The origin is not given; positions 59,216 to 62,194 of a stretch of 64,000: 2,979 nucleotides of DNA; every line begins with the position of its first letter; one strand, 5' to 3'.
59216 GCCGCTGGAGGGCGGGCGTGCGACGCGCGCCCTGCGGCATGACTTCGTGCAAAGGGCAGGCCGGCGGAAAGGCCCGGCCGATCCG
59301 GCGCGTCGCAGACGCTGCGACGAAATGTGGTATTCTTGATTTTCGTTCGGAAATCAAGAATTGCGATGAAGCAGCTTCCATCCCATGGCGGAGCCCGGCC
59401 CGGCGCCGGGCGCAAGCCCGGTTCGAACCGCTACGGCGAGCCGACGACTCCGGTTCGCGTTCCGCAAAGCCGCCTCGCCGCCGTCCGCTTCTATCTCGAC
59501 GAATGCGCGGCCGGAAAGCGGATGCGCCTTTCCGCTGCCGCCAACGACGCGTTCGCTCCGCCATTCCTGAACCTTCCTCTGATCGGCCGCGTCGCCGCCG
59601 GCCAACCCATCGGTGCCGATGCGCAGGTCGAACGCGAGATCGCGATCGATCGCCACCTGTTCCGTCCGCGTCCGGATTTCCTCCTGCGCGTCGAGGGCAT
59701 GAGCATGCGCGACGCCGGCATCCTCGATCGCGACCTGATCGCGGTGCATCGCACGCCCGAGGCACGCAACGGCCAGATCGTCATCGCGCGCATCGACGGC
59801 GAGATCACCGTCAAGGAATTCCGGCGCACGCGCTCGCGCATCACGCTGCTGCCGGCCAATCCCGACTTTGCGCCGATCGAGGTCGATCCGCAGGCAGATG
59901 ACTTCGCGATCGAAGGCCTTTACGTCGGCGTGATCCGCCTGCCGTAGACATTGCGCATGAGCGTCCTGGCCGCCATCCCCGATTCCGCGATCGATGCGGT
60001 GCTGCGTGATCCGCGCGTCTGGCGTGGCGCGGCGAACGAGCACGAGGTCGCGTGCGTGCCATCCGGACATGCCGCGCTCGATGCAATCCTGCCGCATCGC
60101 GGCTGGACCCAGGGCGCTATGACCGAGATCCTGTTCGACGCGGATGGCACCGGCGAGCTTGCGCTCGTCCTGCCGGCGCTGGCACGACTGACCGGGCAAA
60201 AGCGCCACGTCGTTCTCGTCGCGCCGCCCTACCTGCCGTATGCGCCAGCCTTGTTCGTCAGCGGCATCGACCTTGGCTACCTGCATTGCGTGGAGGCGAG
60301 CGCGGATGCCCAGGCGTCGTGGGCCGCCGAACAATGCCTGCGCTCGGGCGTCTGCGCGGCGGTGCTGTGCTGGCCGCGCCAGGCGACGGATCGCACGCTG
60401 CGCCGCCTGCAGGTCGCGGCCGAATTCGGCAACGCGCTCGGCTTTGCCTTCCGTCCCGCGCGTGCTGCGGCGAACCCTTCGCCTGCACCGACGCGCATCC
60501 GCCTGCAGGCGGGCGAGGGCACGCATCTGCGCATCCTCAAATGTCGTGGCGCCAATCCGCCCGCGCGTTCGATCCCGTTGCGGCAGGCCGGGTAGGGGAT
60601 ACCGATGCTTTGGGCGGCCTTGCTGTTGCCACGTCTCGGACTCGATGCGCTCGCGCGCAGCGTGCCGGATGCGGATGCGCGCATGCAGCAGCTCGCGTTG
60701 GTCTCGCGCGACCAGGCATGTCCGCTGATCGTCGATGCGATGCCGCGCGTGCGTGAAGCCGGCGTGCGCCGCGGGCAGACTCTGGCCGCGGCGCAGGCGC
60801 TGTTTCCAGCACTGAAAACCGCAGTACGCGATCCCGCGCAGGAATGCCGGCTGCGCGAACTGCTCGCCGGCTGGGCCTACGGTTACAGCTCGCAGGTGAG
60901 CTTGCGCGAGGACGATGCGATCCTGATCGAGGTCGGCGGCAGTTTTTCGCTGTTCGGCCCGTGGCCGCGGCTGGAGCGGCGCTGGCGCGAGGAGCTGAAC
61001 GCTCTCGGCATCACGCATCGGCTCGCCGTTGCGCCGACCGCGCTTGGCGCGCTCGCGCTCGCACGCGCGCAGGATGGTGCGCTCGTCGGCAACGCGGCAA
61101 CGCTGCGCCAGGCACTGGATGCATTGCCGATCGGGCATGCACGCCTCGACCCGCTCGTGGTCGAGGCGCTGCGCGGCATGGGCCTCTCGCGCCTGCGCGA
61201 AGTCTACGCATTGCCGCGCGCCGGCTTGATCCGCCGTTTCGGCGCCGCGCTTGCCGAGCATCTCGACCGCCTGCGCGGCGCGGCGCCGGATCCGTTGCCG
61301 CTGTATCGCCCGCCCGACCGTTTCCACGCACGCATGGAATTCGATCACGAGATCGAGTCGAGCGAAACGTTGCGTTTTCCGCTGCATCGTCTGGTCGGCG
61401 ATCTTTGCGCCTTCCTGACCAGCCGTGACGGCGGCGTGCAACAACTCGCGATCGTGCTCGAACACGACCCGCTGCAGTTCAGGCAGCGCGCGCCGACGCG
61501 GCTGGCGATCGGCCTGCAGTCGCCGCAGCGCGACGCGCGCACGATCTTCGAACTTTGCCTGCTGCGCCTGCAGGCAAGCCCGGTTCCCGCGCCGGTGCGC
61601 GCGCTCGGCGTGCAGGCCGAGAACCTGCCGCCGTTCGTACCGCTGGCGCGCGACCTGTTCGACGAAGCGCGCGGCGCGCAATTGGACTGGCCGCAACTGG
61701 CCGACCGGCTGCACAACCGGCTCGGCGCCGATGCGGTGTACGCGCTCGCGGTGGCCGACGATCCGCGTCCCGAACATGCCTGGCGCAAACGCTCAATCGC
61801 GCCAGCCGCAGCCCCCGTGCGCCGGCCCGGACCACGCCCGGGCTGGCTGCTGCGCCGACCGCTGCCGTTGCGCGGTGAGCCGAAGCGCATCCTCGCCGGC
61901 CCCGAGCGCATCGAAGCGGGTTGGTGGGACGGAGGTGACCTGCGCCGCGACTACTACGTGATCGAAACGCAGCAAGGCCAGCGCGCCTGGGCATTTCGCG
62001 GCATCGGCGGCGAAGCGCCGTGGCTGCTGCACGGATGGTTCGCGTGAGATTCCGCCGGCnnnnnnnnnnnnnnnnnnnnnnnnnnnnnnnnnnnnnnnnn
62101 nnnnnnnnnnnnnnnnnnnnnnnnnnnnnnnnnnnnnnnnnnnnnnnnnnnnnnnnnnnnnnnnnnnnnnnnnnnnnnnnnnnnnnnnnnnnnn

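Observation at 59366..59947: Hybrid SOS regulator: UmuDAb-like N-terminus on a LexA peptidase domain, heading imuA-imuB-dnaE2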

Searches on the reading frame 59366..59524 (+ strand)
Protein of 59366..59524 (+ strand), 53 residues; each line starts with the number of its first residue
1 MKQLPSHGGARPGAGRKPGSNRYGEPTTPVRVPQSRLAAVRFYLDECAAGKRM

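Call 29: find_related_loci(query=A4, collection=genome_contigs, flank=6000)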
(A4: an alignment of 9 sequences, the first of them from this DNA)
Query A4 (51 aa) in genome_contigs; peptide patterns used: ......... (x = any residue, [..] = any of these).
600 stretches matched a pattern (row limit reached: there are more); 70 encode a relative of the query (tblastn E <= 1e-3); 70 distinct loci.
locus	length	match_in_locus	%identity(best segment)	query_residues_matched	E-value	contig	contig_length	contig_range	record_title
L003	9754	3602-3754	88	1-51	4e-27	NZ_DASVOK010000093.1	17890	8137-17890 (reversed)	MAG: Rudaea sp. isolate SMAG_U3151 k141_686148, whole genome shotgun sequence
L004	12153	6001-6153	82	1-51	3e-25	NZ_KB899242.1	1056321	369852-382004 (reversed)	Rudaea cellulosilytica DSM 22992 F455DRAFT_scaffold00002.2, whole genome shotgun sequence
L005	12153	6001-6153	67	1-51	9e-20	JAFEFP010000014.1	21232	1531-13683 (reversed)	MAG: Proteobacteria bacterium isolate SZAS LIN-95 LIN-496__14__length-21232, whole genome shotgun sequence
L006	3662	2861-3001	72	1-47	2e-19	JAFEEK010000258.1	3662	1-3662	MAG: Proteobacteria bacterium isolate SZAS AMP-98 LIN-632__258__length-3662, whole genome shotgun sequence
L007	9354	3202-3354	69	1-51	1e-18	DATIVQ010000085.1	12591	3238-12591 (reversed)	MAG TPA_asm: Rudaea sp. isolate SMAG_U16011 k141_1110999, whole genome shotgun sequence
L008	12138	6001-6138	63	6-51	2e-15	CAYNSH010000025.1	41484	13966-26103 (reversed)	MAG TPA_asm: uncultured Verrucomicrobiota bacterium isolate SRP241326_co2_331 genome assembly, contig: NODE_1504_length_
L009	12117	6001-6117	67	7-45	4e-14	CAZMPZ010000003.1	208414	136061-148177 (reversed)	MAG TPA_asm: uncultured Rhodanobacter sp. isolate binchicken_co351_18 genome assembly, contig: NODE_34_length_208414_cov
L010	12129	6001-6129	60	2-44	6e-14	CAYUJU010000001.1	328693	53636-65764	MAG TPA_asm: uncultured Methylobacillus sp. isolate SRP278314_co2_286 genome assembly, contig: NODE_23_length_328693_cov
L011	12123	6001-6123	66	5-45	2e-13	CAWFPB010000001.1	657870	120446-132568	MAG: uncultured Gammaproteobacteria bacterium isolate MFD05684.bin.1.113 genome assembly, contig: contig_14736, whole ge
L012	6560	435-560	67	8-49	1e-13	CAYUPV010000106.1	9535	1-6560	MAG TPA_asm: uncultured Methylococcales bacterium isolate binchicken_co172_201 genome assembly, contig: NODE_6593_length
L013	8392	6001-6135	58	6-50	6e-13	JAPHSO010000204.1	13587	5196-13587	MAG: Gammaproteobacteria bacterium isolate N2S-Bin_11 c_000000151300, whole genome shotgun sequence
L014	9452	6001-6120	63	8-47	5e-13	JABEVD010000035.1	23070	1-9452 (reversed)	MAG: Burkholderiales bacterium isolate MAG 21 k99_158890, whole genome shotgun sequence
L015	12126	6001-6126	57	6-47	1e-12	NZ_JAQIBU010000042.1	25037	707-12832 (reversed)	MAG: Oleiagrimonas sp. isolate GH2 k119_443472, whole genome shotgun sequence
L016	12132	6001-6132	61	8-51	1e-12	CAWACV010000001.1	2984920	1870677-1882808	MAG: uncultured Gammaproteobacteria bacterium isolate MFD00905.bin.3.183 genome assembly, contig: contig_1561, whole gen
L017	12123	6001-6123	63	5-45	1e-12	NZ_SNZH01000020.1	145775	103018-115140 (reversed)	Tahibacter aquaticus strain DSM 21667 Ga0244543_120, whole genome shotgun sequence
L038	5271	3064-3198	51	1-45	2e-10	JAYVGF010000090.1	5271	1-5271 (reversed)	MAG: Betaproteobacteria bacterium isolate GL46_Down_concoct_214 GL46_Down_concoct_214_89, whole genome shotgun sequence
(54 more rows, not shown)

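Call 66: search_protein_representatives(protein=window:59366-59524:+)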
Query: 53 residues. Proteins with E-value up to 0.001 (for the whole library): 159; up to 1e-10: 3; up to 1e-30: 0. The best 150 are listed.
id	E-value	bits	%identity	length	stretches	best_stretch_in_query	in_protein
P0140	1.6e-12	62.8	60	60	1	1-53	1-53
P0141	7.1e-12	60.8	69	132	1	5-49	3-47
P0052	8.2e-11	57.4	62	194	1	5-51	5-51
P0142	1.8e-09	53.2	58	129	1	5-52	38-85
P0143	1.4e-08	50.4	61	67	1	2-45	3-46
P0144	2.3e-08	49.8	59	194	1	6-46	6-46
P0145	2.7e-08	49.6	54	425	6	6-35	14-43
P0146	3.3e-08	49.3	61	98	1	6-51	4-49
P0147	4.8e-08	48.8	53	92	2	2-52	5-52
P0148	1.1e-07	47.7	61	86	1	6-46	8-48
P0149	1.2e-07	47.6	60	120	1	6-45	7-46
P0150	2.4e-07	46.7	53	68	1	3-47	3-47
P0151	2.4e-07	46.6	59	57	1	6-46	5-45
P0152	3.3e-07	46.2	65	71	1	6-42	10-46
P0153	5.5e-07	45.5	64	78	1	5-40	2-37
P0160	1.4e-06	44.2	58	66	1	2-44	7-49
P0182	2.0e-05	40.7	34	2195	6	16-47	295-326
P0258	3.1e-04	36.9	62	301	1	7-40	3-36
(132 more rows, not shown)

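Call 74: search_protein_families(library=ncbifam, proteins=[L038:3064-3636:+, L038:3671-4438:+, L038:4450-5271:+], max_evalue=0.00001)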
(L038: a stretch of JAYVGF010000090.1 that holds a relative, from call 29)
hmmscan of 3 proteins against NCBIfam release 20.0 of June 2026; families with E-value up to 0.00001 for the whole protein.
L038:3064-3636:+ (191 aa): 3 families
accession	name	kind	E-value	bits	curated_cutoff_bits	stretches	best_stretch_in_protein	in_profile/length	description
NF007621.2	PRK10276.1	subfamily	6e-45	152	110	1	76-189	2-115/115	translesion error-prone DNA polymerase V autoproteolytic subunit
TIGR00498.1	lexA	equivalog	3.7e-27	95.2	110.95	1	71-185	83-196/203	transcriptional repressor LexA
NF051876.1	transXXX_HumD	equivalog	8e-16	58.2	120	1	77-188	2-115/129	HumD family translesion DNA polymerase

L038:3671-4438:+ (256 aa): 2 families
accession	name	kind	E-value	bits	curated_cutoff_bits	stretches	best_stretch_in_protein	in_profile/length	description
NF033429.2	ImuA_translesion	equivalog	1.8e-56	190.9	150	1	13-196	1-180/181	translesion DNA synthesis-associated protein ImuA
TIGR00623.2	SOS_SulA_coli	exception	2.5e-06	27.4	150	1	41-165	24-146/168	SOS-induced cell division inhibitor SulA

L038:4450-5271:+ (274 aa): 0 families

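Call 87: search_protein_families(library=pfam, proteins=[P0258, P0145, P0143, P0150, P0160, P0182, L004:5545-5859:+], max_evalue=0.001)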
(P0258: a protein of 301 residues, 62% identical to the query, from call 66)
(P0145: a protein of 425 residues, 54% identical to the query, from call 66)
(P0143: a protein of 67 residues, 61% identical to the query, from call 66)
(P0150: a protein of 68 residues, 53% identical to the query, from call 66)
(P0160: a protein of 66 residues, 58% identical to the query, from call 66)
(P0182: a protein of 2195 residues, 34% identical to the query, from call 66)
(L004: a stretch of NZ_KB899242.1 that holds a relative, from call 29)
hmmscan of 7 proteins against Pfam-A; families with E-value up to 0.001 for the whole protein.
P0258 (301 aa): 1 family
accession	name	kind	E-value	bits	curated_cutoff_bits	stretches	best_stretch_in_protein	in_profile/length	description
PF01555.25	N6_N4_Mtase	-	1.1e-14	55.3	26.7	1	147-288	71-219/221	DNA methylase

P0145 (425 aa): 1 family
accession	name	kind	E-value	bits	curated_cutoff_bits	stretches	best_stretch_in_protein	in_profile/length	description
PF00717.28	Peptidase_S24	-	8e-25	87.2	23.3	1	300-417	2-115/116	Peptidase S24-like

P0143 (67 aa): 0 families

P0150 (68 aa): 0 families

P0160 (66 aa): 0 families

P0182 (2195 aa): 6 families
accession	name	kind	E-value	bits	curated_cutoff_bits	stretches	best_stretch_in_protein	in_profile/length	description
PF00530.23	SRCR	-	0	1463.3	26.1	13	1425-1521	1-99/100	Scavenger receptor cysteine-rich domain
PF00431.26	CUB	-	1.5e-59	199.5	21.4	2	1548-1656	1-110/110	CUB domain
PF15494.11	SRCR_2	-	9.5e-55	183.8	27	4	265-295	13-43/99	Scavenger receptor cysteine-rich domain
PF00100.29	Zona_pellucida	-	1.7e-26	93.3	24.6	1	2026-2149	3-132/133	ZP-C domain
PF23344.1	ZP-N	-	2.6e-15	57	24.7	1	1909-2002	1-100/101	ZP-N domain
PF02408.26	CUB_2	-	0.00043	20.5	23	0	1806-1898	25-118/120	CUB-like domain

L004:5545-5859:+ (105 aa): 1 family
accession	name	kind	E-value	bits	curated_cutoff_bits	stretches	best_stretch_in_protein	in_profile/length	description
PF00816.26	Histone_HNS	-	3e-15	56.1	25.6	1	68-105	1-38/38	H-NS histone C-terminal domain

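Call 88: find_related_loci(query=A4, collection=viral_contigs, flank=4000)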
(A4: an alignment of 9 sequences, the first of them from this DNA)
Query A4 (51 aa) in viral_contigs; peptide patterns used: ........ (x = any residue, [..] = any of these).
600 stretches matched a pattern (row limit reached: there are more); 19 encode a relative of the query (tblastn E <= 1e-3); 19 distinct loci.
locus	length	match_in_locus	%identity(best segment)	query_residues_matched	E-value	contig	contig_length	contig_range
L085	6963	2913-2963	82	7-23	5e-7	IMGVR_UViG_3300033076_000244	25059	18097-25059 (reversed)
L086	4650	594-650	79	2-20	1e-6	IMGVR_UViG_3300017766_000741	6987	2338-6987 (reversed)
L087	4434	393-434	100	7-20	1e-6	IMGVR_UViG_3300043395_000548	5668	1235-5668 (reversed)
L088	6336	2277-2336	75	6-25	1e-6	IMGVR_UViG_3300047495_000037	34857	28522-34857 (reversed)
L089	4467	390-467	54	6-31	2e-6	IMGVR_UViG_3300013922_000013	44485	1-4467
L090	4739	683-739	79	2-20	2e-6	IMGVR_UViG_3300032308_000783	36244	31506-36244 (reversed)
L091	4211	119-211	58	8-40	3e-6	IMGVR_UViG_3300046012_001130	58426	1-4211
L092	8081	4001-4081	51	7-41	3e-6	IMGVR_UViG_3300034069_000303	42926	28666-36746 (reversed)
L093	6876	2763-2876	47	2-39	5e-6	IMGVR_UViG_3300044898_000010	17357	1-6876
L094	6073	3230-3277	81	8-23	5e-6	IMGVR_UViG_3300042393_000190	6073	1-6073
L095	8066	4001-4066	64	2-23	8e-6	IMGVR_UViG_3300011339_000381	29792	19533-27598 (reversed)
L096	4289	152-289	44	5-51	9e-6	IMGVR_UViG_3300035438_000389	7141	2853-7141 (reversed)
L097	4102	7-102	49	8-44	2e-5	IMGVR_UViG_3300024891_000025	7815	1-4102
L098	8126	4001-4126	39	6-51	2e-5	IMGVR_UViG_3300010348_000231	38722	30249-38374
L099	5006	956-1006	76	3-19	2e-5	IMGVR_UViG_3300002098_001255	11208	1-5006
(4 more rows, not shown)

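Call 90: search_solved_structures(query=A3, max_evalue=10, show_alignments=3)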
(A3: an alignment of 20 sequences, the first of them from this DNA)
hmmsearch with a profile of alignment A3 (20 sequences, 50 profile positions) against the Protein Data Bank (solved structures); distinct sequences matched with E-value up to 10: 2.
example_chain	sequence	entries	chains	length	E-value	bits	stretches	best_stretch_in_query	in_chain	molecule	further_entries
1o6x_A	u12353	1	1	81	0.65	12.9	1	27-46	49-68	PROCARBOXYPEPTIDASE A2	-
10xe_A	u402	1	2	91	0.74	12.7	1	22-44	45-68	Chromosomal replication initiator protein DnaA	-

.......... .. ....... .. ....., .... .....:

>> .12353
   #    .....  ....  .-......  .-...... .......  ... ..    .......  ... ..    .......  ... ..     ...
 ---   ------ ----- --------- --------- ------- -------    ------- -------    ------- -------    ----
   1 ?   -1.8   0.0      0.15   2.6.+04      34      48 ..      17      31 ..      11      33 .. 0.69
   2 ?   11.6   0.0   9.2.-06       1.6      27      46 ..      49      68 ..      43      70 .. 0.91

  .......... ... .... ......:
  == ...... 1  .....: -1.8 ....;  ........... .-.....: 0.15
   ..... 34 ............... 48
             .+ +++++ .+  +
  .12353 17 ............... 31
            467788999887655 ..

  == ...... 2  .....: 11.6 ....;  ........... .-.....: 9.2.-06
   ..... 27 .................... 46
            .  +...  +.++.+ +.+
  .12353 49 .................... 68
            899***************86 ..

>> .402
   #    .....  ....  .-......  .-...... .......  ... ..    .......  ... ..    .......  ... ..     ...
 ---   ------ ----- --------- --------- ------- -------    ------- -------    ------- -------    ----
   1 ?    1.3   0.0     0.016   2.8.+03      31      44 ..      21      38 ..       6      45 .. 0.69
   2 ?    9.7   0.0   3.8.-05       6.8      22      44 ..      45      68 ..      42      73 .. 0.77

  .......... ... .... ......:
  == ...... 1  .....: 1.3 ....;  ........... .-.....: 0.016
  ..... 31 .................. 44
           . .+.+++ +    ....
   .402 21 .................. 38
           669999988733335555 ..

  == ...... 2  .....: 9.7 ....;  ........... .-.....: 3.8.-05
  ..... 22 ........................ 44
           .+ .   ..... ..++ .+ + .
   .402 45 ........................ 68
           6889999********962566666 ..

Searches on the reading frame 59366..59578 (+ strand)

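Call 13: search_protein_families(library=pfam, proteins=[window:59366-59578:+], max_evalue=10)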
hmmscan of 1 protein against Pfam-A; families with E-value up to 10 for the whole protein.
seq(71 aa): 0 families

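Call 14: search_protein_families(library=phrogs, proteins=[window:59366-59578:+], max_evalue=1)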
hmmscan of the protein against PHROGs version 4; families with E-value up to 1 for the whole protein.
seq(71 aa): 3 families
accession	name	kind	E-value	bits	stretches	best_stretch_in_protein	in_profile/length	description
phrog_21736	-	unknown function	3.6e-07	31.7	1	6-52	5-48/94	-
phrog_8312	-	unknown function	0.00021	22.4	1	3-38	65-95/134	-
phrog_15261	-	unknown function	0.061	14.8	1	3-20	4-21/99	-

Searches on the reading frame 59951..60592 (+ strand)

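Call 4: search_protein_families(library=pfam, proteins=[window:59951-60592:+], max_evalue=0.01)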
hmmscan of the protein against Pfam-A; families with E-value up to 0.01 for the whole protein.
window:59951-60592:+ (214 aa): 0 families

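Call 5: search_protein_families(library=ncbifam, proteins=[window:59951-60592:+], max_evalue=0.01)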
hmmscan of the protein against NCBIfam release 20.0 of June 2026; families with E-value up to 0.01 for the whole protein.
window:59951-60592:+ (214 aa): 4 families
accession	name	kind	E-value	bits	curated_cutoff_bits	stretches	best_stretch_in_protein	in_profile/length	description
NF033429.2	ImuA_translesion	equivalog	2.3e-63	213.4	150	1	22-200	1-181/181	translesion DNA synthesis-associated protein ImuA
NF007892.0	PRK10595.1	equivalog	8.1e-12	45.2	162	1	53-185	30-163/169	cell division inhibitor SulA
TIGR00623.2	SOS_SulA_coli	exception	9.3e-11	41.8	150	1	52-178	27-155/168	SOS-induced cell division inhibitor SulA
NF041583.1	SOS_SulA_aeru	exception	0.00011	22.1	150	1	62-163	47-150/157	SOS-induced cell division inhibitor SulA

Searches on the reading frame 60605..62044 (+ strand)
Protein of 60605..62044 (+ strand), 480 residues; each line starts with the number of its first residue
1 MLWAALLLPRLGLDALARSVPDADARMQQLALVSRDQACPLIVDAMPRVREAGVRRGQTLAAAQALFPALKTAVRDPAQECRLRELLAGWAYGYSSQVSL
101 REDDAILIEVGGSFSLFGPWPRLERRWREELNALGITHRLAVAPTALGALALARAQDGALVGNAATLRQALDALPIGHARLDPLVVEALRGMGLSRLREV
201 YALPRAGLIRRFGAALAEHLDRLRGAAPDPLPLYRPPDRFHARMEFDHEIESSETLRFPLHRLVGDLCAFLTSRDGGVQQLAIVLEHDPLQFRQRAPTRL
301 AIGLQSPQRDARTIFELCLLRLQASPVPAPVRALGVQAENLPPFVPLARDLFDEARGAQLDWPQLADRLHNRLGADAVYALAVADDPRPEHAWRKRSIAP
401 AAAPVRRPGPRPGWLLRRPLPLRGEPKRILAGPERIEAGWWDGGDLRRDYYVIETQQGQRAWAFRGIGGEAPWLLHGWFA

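Call 4: search_protein_families(library=pfam, proteins=[window:60605-62044:+], max_evalue=0.01)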
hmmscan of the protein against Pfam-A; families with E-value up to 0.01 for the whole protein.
window:60605-62044:+ (480 aa): 2 families
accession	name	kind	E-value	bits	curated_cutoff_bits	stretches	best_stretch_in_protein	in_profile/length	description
PF00817.25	IMS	-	1.2e-05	25.7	23.2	1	40-149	32-143/148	impB/mucB/samB family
PF11799.13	IMS_C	-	8.7e-05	23.3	20.7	1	244-342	8-100/109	impB/mucB/samB family C-terminal domain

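Call 5: search_protein_families(library=ncbifam, proteins=[window:60605-62044:+], max_evalue=0.01)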
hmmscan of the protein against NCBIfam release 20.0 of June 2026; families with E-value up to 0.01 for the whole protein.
window:60605-62044:+ (480 aa): 2 families
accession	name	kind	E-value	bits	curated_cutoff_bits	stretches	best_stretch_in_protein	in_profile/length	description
NF002751.0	PRK02794.1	equivalog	7.9e-06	25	371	1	186-379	224-413/425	DNA polymerase IV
NF002848.0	PRK03103.1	subfamily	1.4e-05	23.7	381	1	41-379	43-387/410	DNA polymerase IV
